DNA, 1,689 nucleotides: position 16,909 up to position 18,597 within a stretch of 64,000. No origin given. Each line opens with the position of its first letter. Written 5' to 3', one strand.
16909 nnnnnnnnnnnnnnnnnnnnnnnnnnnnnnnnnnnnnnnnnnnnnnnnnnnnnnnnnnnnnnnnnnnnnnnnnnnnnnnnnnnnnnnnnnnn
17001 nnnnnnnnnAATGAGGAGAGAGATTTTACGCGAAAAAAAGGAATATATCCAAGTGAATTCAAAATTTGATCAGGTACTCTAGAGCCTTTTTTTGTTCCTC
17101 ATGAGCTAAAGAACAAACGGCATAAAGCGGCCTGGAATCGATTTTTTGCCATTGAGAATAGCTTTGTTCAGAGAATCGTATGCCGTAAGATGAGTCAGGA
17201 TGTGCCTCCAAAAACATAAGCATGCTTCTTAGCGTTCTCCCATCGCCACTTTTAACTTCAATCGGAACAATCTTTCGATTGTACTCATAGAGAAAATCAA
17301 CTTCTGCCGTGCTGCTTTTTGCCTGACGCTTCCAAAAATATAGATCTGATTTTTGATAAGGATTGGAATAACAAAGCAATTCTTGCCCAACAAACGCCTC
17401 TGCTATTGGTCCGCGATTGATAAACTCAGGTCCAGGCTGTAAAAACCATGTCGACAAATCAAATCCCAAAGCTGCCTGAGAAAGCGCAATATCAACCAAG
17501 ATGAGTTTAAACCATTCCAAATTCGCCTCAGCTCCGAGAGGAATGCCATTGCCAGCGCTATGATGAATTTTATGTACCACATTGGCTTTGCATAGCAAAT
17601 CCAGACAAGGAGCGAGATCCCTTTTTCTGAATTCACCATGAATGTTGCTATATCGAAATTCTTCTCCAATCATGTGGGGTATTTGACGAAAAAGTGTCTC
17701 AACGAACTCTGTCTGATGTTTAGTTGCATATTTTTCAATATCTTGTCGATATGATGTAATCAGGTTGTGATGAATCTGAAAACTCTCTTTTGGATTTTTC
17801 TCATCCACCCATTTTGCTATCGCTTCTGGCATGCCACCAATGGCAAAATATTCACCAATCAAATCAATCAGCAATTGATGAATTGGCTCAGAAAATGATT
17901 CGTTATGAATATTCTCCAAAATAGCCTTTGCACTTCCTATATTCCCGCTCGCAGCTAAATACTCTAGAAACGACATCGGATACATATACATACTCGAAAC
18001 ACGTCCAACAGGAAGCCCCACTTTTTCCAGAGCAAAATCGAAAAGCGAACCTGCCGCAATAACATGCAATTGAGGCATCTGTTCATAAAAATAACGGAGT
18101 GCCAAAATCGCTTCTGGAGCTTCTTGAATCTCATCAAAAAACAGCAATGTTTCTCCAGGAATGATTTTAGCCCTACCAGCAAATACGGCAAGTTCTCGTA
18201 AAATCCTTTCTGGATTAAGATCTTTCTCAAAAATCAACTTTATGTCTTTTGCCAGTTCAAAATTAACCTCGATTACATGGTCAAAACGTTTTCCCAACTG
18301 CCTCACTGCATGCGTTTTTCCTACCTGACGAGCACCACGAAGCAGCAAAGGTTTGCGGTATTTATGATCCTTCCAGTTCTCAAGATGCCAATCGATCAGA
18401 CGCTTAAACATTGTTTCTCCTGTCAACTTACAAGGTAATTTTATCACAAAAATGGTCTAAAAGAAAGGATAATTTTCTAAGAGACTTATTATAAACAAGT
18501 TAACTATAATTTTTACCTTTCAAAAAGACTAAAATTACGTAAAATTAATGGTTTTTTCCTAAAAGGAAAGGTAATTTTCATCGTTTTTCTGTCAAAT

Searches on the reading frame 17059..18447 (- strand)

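Call 64: search_protein_families(library=pfam, proteins=[window:17059-18447:-], max_evalue=0.01)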
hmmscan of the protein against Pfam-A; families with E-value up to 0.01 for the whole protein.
window:17059-18447:- (462 aa): 3 families
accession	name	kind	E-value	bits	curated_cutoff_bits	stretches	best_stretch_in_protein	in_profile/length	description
PF13635.12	DUF4143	-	6e-26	91.5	28.1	1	235-401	2-160/160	Domain of unknown function (DUF4143)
PF13173.12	AAA_14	-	1.1e-23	84.1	27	1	31-164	2-129/129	AAA domain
PF13191.12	AAA_16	-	0.0039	18.1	32.6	0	33-64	26-61/167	AAA ATPase domain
